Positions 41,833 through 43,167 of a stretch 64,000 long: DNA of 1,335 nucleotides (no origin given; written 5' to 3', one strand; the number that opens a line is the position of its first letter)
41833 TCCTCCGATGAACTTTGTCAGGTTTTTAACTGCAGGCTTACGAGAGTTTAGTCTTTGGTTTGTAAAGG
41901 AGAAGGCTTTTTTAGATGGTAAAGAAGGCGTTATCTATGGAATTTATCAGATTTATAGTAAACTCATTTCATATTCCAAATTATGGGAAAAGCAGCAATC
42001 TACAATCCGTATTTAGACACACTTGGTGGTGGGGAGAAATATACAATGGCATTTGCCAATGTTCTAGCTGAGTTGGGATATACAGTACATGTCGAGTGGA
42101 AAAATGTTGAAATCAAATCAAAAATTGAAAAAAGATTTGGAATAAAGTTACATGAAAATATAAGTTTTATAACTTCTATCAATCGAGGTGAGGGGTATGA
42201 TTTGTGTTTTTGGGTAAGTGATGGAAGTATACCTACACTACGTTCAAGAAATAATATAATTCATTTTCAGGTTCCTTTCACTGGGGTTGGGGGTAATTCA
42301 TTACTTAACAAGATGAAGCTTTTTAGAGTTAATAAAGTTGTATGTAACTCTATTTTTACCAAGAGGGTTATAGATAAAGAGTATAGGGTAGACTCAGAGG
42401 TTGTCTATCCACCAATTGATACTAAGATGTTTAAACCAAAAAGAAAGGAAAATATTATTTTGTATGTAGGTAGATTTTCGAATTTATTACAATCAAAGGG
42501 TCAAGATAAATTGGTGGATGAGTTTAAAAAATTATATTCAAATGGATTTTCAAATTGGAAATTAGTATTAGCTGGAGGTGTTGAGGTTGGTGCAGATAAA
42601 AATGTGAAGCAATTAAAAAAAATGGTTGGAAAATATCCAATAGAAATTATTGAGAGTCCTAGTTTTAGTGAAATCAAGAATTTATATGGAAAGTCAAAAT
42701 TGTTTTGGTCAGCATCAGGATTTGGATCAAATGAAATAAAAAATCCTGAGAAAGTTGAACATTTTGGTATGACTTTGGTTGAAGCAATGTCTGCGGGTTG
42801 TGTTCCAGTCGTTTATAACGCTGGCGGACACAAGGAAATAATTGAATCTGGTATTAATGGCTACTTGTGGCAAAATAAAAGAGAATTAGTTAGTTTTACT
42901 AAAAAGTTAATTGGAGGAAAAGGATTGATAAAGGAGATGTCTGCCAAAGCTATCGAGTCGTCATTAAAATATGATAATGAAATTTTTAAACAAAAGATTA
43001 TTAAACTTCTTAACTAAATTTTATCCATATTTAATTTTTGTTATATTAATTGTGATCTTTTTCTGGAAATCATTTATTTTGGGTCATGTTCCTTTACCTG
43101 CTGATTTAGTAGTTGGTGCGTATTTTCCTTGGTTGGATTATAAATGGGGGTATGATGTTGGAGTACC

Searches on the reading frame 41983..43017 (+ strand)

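Call 7: search_protein_families(library=pfam, proteins=[window:41983-43017:+], max_evalue=0.01)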
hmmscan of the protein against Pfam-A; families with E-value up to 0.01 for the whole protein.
window:41983-43017:+ (344 aa): 5 families
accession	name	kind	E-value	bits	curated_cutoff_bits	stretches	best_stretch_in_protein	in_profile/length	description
PF00534.26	Glycos_transf_1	-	1.2e-23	83.9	26.4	1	152-300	11-146/172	Glycosyl transferases group 1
PF13692.12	Glyco_trans_1_4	-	3e-16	60.4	27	1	157-303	2-133/142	Glycosyl transferases group 1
PF13439.12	Glyco_transf_4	-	3.5e-06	27.6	28.5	0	108-148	127-169/170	Glycosyltransferase Family 4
PF20706.3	GT4-conflict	-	0.00064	19.2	26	1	151-279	192-311/385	Family 4 Glycosyltransferase in conflict systems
PF15924.11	ALG11_N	-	0.0078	16.7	29.8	0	5-64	5-72/209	ALG11 mannosyltransferase N-terminus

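Call 59: search_protein_families(library=ncbifam, proteins=[window:41983-43017:+], max_evalue=0.00001)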
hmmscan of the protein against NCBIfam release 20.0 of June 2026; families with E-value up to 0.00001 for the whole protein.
window:41983-43017:+ (344 aa): 7 families
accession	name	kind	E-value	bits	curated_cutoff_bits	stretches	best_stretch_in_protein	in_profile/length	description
NF007396.0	PRK09922.1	equivalog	2.1e-10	40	385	1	139-336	161-349/361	lipopolysaccharide 1,6-galactosyltransferase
TIGR03999.1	thiol_BshA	equivalog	1.7e-08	33.8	273.7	1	255-329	279-356/375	N-acetyl-alpha-D-glucosaminyl L-malate synthase BshA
NF047880.1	glyco_SdgA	exception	1e-07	31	800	1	256-342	397-486/488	serine-aspartate repeat adhesin O-glycosyltransferase SdgA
NF041876.1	EPS_EpsE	equivalog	1.7e-07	30.8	400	1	164-322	219-371/389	exopolysaccharide biosynthesis GT4 family glycosyltransferase EpsE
TIGR04157.1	glyco_rSAM_CFB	subfamily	3.5e-06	26.3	400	0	115-200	169-267/406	TIGR04157 family glycosyltransferase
NF049988.1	MGlcDAGSynMgs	equivalog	8e-06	25.4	400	0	171-342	225-383/398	alpha-monoglucosyldiacylglycerol synthase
NF038298.1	EPS_HpsO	equivalog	8.7e-06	24.7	575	0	150-340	195-381/388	hormogonium polysaccharide biosynthesis glycosyltransferase HpsO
